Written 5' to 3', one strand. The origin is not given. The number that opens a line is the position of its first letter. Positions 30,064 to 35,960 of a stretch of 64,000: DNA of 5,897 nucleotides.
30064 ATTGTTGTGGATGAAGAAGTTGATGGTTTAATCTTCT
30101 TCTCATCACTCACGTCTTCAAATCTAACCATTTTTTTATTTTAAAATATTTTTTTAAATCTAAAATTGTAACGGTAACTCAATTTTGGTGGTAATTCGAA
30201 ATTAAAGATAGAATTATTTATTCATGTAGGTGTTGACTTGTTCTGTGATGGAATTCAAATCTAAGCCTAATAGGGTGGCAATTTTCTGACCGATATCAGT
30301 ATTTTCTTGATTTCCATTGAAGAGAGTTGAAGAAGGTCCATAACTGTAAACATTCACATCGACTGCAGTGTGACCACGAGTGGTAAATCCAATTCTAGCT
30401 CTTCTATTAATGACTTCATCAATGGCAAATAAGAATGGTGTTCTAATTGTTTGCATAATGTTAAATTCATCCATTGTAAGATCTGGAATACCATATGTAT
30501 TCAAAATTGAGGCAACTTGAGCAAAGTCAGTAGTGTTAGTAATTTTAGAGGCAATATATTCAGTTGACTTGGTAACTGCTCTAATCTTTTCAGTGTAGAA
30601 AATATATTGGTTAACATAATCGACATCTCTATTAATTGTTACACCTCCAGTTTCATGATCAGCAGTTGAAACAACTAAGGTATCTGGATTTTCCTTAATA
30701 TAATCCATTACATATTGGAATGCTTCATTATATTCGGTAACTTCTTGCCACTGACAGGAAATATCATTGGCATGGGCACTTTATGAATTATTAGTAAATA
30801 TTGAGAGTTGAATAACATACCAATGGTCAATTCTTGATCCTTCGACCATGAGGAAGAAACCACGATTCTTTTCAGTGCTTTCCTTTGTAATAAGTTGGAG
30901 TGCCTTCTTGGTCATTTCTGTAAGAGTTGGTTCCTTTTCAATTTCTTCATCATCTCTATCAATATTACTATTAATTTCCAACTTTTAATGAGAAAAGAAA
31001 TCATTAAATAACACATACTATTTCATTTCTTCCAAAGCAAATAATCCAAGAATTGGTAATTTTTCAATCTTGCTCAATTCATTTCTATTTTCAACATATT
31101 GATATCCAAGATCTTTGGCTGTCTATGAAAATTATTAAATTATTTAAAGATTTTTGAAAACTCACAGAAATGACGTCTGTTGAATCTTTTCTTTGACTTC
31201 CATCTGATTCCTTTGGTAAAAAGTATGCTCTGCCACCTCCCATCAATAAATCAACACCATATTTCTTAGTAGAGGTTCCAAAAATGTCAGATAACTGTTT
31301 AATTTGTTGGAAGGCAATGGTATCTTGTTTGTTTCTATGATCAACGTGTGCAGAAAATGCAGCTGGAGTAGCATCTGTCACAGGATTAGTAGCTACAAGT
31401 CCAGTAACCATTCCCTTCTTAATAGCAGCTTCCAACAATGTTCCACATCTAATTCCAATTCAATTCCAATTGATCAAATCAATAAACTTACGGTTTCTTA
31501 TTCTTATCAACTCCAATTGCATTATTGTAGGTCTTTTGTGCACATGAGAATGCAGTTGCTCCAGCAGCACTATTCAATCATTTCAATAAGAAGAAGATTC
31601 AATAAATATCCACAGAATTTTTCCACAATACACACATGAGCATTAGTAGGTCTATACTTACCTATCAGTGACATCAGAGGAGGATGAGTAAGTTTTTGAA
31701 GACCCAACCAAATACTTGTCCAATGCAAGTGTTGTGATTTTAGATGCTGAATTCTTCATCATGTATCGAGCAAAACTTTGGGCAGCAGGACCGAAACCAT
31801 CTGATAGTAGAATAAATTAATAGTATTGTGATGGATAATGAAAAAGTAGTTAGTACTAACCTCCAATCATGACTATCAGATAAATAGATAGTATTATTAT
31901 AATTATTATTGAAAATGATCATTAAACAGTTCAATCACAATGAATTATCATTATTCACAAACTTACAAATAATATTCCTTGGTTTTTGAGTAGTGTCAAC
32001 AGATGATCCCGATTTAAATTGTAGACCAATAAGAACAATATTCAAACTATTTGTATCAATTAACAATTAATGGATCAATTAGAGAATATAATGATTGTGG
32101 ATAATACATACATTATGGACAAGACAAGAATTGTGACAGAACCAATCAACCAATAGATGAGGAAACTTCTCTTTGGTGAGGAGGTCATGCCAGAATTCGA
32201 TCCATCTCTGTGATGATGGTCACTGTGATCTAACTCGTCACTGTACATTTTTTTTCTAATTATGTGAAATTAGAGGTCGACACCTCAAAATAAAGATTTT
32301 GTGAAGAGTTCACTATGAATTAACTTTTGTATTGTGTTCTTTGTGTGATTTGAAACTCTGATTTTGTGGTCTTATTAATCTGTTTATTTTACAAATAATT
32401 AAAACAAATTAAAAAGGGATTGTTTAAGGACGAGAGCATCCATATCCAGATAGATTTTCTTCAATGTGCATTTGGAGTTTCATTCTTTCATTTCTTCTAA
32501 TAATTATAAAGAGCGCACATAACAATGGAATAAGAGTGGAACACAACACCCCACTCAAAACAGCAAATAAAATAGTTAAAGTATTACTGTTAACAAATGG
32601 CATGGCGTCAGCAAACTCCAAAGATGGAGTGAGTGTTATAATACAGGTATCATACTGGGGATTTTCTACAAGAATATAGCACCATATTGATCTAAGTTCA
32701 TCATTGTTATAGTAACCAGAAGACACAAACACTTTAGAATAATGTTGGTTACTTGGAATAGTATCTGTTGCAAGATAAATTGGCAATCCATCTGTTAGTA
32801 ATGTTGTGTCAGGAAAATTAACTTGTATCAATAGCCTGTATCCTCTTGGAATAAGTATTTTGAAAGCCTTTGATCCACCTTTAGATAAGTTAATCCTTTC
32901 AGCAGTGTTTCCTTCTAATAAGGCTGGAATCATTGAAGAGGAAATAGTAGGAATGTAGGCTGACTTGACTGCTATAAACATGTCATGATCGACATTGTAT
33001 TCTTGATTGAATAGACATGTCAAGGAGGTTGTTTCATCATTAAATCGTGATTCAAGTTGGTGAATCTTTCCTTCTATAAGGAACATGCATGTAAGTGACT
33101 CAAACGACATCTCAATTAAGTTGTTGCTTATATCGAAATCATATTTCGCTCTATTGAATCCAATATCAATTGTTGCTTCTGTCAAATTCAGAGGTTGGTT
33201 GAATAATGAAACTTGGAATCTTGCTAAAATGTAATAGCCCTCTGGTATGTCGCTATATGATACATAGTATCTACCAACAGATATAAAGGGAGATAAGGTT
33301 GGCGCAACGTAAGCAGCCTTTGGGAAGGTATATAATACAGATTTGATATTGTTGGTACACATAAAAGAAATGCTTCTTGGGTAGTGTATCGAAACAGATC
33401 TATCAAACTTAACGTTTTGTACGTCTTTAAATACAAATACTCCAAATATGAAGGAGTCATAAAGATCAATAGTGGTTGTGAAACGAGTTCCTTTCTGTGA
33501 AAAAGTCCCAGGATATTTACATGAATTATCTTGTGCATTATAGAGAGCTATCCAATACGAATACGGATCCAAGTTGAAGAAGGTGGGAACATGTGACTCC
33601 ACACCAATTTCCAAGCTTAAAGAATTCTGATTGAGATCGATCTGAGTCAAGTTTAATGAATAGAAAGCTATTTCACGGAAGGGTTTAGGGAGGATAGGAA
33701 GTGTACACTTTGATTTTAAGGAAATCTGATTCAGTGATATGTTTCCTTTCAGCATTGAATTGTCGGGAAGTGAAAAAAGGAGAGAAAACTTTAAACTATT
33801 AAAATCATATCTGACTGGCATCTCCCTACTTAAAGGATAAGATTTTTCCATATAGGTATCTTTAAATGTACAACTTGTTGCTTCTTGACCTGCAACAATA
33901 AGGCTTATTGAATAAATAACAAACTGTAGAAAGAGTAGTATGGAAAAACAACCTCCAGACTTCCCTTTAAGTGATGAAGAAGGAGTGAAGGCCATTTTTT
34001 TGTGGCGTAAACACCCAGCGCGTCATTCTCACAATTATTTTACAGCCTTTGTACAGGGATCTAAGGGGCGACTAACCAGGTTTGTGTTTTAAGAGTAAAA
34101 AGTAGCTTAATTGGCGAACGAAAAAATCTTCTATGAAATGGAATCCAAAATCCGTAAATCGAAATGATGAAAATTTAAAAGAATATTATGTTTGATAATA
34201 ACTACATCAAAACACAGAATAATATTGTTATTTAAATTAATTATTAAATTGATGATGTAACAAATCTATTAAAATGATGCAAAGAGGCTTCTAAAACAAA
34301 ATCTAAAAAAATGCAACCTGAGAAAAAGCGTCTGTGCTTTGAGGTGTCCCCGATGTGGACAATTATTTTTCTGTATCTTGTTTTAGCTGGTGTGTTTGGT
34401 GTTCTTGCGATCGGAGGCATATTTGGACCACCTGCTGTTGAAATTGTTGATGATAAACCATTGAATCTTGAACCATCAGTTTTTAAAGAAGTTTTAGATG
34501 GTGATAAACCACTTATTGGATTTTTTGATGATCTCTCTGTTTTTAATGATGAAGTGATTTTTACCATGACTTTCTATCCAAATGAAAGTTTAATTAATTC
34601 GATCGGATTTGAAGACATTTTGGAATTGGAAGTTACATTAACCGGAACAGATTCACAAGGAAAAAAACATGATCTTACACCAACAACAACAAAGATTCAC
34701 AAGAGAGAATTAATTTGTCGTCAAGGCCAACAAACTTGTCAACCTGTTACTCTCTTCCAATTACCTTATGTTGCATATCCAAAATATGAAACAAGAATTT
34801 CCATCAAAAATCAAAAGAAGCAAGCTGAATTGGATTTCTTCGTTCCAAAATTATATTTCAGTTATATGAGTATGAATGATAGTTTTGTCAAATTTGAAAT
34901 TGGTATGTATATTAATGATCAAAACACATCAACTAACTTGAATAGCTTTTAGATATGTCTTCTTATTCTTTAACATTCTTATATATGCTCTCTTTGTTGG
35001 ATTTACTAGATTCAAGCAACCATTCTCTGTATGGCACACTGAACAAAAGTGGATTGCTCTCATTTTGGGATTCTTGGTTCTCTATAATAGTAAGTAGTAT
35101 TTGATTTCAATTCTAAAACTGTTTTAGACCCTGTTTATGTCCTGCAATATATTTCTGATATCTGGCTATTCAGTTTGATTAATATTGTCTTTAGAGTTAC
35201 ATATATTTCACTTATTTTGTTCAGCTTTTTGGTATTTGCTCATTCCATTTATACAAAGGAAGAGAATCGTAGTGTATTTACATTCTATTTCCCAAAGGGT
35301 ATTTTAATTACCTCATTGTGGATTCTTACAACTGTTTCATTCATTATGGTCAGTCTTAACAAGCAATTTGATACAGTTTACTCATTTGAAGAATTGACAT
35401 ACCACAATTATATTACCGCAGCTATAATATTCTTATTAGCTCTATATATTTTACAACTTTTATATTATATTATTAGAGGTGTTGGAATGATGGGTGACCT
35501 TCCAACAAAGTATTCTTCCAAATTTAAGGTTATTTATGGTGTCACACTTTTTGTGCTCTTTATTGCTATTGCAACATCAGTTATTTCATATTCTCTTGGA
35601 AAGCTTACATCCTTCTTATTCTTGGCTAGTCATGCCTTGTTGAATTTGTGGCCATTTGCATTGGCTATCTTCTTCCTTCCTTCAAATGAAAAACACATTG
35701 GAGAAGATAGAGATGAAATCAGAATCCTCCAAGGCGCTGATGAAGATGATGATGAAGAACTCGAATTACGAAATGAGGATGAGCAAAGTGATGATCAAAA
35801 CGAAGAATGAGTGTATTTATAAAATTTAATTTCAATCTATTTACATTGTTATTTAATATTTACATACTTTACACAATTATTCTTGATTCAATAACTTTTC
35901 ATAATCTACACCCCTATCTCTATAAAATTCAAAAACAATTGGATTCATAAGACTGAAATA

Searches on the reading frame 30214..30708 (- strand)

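Call 57: search_protein_families(library=pfam, proteins=[window:30214-30708:-], max_evalue=0.00001)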
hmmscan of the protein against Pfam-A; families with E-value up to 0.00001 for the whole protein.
window:30214-30708:- (164 aa): 1 family
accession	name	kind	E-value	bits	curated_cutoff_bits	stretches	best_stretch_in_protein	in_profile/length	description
PF00245.25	Alk_phosphatase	-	4.3e-18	65.9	24.4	1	3-147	296-421/423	Alkaline phosphatase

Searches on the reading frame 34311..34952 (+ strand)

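Call 3: search_protein_families(library=pfam, proteins=[window:34311-34952:+], max_evalue=0.01)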
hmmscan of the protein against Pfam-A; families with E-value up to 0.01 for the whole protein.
window:34311-34952:+ (213 aa): 1 family
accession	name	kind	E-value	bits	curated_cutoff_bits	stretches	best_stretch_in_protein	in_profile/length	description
PF21885.1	TMEM181_GOLD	-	1.7e-07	31.7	27.5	1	75-177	10-106/111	TMEM181, GOLD domain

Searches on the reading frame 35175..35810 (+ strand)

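Call 3: search_protein_families(library=pfam, proteins=[window:35175-35810:+], max_evalue=0.01)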
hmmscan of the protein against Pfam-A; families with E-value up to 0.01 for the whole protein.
window:35175-35810:+ (211 aa): 1 family
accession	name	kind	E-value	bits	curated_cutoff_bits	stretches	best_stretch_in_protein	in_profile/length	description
PF06664.17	WLS-like_TM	-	9.8e-20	71.4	28.3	1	1-171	73-247/247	Wntless-like, transmembrane domain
